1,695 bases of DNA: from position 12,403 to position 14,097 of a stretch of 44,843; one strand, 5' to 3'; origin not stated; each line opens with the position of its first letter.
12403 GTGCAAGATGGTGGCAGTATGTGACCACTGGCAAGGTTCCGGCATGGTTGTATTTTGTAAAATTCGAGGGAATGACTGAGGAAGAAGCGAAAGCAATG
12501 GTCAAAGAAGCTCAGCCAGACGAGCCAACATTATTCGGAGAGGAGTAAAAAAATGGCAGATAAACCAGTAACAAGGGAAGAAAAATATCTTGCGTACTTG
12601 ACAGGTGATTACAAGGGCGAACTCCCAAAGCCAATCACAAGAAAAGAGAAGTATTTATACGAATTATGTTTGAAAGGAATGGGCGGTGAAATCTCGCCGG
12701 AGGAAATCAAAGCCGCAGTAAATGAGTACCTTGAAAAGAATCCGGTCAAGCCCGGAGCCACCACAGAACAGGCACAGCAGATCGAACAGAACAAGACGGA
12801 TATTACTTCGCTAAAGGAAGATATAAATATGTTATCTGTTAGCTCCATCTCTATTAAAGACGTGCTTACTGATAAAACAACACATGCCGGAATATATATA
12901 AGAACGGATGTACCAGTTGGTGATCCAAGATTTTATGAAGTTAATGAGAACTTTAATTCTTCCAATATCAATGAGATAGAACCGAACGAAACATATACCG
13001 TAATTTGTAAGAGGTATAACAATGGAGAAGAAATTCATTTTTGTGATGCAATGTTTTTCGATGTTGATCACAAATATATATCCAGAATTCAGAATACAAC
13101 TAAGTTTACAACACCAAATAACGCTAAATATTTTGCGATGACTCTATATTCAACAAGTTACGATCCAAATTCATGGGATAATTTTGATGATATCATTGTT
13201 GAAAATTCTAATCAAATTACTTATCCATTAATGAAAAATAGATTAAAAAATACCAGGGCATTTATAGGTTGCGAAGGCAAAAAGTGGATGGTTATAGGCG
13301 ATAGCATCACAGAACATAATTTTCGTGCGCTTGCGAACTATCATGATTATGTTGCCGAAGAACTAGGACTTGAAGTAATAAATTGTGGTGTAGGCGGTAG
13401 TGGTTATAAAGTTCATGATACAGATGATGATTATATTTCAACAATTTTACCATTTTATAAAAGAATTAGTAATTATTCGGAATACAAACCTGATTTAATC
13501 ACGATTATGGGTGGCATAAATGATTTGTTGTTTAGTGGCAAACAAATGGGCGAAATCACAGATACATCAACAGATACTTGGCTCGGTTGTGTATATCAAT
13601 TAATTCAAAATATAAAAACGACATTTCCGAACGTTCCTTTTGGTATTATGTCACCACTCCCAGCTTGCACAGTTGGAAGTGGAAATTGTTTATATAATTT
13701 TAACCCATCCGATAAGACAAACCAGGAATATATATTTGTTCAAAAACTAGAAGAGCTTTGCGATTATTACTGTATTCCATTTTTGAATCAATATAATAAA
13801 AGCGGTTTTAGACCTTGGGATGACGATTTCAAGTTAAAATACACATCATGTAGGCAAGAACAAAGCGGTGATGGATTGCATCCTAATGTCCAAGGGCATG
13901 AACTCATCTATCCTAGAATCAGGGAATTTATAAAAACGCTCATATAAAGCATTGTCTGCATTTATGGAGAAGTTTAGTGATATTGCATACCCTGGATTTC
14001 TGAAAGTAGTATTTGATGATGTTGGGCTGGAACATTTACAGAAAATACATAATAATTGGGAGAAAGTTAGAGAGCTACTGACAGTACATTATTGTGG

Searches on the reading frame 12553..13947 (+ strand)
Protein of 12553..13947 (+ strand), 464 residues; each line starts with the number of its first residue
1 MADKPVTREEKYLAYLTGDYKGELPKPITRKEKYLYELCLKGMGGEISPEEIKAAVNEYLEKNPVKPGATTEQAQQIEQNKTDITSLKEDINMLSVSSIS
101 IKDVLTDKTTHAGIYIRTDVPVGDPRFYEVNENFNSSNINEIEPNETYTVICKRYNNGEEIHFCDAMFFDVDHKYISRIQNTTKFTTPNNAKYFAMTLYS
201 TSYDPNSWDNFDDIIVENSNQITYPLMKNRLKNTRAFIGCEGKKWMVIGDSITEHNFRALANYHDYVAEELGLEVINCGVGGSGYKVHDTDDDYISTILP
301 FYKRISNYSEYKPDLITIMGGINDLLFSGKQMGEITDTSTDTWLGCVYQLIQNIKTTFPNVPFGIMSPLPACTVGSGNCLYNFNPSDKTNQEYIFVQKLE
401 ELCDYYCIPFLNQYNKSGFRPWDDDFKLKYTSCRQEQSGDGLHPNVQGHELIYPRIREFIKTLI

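Call 77: search_protein_families(library=pfam, proteins=[window:12553-13947:+], max_evalue=0.001)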
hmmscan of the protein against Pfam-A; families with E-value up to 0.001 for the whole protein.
window:12553-13947:+ (464 aa): 2 families
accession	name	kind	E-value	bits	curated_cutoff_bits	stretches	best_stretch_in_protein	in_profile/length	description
PF13472.12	Lipase_GDSL_2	-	2e-17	64.7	32.9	1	247-451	1-178/178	GDSL-like Lipase/Acylhydrolase family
PF00657.28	Lipase_GDSL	-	1.6e-13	51.8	23.6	1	246-453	2-205/208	GDSL-like Lipase/Acylhydrolase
